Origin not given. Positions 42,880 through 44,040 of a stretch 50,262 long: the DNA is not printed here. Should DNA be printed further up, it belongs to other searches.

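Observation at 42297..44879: Coupled enzyme trio at the tail of the virion operon: CtlX/DDAH-like amidinotransferase-fold enzyme, agmatine-deiminase-like enzyme and PSD-family pyruvoyl decarboxylase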

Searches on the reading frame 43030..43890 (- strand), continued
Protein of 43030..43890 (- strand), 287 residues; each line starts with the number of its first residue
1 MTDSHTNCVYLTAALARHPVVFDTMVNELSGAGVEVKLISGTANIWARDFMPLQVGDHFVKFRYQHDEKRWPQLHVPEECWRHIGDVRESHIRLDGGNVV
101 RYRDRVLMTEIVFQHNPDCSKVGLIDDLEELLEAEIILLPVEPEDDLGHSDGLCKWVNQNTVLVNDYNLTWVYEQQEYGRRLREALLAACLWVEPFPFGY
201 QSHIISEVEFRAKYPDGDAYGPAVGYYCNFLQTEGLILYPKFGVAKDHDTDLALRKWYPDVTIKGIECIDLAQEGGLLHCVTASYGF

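Call 71: find_encoding_contigs(protein=P0231, flank=6000, max_places=1)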
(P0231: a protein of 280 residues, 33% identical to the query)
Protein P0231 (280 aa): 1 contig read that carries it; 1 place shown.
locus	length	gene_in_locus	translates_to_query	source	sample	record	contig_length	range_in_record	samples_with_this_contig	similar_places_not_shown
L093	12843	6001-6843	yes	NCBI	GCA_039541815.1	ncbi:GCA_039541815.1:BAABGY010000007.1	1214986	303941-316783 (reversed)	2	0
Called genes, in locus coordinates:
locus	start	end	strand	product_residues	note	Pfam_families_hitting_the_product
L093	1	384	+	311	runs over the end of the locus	-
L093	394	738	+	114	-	PF03840:SecG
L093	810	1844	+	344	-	PF02618:YceG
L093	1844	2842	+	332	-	PF03631:Virul_fac_BrkB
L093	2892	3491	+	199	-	PF00578:AhpC-TSA, PF08534:Redoxin, PF13098:Thioredoxin_2 (weak)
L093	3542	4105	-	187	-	PF00578:AhpC-TSA, PF08534:Redoxin, PF00085:Thioredoxin (weak)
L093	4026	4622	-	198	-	PF00588:SpoU_methylase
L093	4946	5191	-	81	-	-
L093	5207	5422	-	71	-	-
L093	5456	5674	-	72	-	-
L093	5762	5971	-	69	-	-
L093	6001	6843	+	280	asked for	PF04371:PAD_porph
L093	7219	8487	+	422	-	PF12890:DHOase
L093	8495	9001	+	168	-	PF13858:DUF4199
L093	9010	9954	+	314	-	PF00535:Glycos_transf_2, PF10111:Glyco_tranf_2_2, PF13641:Glyco_tranf_2_3 (weak)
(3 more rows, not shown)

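Call 72: find_encoding_contigs(protein=P0188, flank=6000, max_places=1)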
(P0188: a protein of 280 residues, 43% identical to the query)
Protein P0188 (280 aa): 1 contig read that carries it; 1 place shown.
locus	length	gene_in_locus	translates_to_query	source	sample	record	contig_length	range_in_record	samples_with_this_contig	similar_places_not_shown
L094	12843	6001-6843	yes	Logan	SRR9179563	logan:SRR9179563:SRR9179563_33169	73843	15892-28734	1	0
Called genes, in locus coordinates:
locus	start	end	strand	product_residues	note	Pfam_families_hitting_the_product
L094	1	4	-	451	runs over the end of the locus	-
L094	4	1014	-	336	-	-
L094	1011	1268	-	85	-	-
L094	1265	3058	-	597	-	-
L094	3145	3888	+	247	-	-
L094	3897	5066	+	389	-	-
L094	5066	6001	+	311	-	-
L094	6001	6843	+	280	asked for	PF04371:PAD_porph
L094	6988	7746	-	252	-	-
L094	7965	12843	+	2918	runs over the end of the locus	-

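Call 74: find_related_loci(query=A4, collection=viral_contigs, flank=6000)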
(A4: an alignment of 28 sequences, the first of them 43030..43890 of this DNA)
Query A4 (287 aa) in viral_contigs; peptide patterns used: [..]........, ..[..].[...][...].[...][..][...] (x = any residue, [..] = any of these).
49 stretches matched a pattern; 24 encode a relative of the query (tblastn E <= 1e-3); 24 distinct loci.
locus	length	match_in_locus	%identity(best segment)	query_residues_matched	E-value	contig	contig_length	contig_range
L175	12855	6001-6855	56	1-285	2e-106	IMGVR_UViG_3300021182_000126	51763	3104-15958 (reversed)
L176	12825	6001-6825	46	3-282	1e-75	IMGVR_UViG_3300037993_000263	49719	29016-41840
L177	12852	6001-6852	45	1-285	4e-73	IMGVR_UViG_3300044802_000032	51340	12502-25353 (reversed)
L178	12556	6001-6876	43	1-285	6e-67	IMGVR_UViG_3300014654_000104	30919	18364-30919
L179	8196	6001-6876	42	1-285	1e-66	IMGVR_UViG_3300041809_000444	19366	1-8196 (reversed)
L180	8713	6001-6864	39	1-287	4e-66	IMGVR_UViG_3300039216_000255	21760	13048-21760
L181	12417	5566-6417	43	5-285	7e-66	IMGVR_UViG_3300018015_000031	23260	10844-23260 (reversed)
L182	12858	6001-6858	41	4-285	2e-64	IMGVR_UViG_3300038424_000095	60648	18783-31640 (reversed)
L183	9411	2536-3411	39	1-282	2e-64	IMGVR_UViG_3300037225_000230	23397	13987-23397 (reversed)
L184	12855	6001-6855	40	3-282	5e-64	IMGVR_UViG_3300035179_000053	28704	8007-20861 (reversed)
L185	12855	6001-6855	40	3-282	5e-64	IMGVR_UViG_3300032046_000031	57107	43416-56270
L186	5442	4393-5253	39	2-287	4e-64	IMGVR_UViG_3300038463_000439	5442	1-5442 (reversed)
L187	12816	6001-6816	39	9-285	5e-57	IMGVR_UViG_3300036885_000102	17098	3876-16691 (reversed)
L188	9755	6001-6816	39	9-285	4e-57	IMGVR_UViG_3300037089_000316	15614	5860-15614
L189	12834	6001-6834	39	7-284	1e-56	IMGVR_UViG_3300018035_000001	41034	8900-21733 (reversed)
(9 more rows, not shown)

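Call 103: search_solved_structures(query=A4, max_evalue=0.001, show_alignments=3)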
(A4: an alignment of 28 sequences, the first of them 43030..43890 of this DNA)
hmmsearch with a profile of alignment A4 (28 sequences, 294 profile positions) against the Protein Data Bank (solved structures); distinct sequences matched with E-value up to 0.001: 11.
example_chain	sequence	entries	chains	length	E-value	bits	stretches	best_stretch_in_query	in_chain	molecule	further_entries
1xkn_A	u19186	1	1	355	3.1e-23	85.5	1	36-290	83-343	putative peptidyl-arginine deiminase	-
2ewo_A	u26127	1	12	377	1.1e-22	83.6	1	29-290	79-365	Putative agmatine deiminase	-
2cmu_A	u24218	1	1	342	2.5e-20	75.9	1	34-291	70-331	PUTATIVE PEPTIDYL-ARGININE DEIMINASE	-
3hvm_A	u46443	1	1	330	2.8e-20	75.7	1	34-291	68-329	AGMATINE DEIMINASE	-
1zbr_A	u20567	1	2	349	3.6e-20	75.4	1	95-292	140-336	conserved hypothetical protein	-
2jer_A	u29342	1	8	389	1.4e-19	73.4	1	82-290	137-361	AGMATINE DEIMINASE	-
6b10_A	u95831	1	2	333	8.7e-19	70.9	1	41-288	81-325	Putative peptidyl-arginine deiminase family protein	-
6nib_A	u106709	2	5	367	5.1e-18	68.3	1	93-290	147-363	Porphyromonas-type peptidyl-arginine deiminase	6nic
6b2w_A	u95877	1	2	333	3.1e-17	65.8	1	41-285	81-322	Putative peptidyl-arginine deiminase family protein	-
1vkp_A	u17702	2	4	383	3.4e-17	65.6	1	90-290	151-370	AGMATINE IMINOHYDROLASE | Agmatine deiminase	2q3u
3h7c_X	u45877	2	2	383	3.4e-17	65.6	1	90-290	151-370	Agmatine deiminase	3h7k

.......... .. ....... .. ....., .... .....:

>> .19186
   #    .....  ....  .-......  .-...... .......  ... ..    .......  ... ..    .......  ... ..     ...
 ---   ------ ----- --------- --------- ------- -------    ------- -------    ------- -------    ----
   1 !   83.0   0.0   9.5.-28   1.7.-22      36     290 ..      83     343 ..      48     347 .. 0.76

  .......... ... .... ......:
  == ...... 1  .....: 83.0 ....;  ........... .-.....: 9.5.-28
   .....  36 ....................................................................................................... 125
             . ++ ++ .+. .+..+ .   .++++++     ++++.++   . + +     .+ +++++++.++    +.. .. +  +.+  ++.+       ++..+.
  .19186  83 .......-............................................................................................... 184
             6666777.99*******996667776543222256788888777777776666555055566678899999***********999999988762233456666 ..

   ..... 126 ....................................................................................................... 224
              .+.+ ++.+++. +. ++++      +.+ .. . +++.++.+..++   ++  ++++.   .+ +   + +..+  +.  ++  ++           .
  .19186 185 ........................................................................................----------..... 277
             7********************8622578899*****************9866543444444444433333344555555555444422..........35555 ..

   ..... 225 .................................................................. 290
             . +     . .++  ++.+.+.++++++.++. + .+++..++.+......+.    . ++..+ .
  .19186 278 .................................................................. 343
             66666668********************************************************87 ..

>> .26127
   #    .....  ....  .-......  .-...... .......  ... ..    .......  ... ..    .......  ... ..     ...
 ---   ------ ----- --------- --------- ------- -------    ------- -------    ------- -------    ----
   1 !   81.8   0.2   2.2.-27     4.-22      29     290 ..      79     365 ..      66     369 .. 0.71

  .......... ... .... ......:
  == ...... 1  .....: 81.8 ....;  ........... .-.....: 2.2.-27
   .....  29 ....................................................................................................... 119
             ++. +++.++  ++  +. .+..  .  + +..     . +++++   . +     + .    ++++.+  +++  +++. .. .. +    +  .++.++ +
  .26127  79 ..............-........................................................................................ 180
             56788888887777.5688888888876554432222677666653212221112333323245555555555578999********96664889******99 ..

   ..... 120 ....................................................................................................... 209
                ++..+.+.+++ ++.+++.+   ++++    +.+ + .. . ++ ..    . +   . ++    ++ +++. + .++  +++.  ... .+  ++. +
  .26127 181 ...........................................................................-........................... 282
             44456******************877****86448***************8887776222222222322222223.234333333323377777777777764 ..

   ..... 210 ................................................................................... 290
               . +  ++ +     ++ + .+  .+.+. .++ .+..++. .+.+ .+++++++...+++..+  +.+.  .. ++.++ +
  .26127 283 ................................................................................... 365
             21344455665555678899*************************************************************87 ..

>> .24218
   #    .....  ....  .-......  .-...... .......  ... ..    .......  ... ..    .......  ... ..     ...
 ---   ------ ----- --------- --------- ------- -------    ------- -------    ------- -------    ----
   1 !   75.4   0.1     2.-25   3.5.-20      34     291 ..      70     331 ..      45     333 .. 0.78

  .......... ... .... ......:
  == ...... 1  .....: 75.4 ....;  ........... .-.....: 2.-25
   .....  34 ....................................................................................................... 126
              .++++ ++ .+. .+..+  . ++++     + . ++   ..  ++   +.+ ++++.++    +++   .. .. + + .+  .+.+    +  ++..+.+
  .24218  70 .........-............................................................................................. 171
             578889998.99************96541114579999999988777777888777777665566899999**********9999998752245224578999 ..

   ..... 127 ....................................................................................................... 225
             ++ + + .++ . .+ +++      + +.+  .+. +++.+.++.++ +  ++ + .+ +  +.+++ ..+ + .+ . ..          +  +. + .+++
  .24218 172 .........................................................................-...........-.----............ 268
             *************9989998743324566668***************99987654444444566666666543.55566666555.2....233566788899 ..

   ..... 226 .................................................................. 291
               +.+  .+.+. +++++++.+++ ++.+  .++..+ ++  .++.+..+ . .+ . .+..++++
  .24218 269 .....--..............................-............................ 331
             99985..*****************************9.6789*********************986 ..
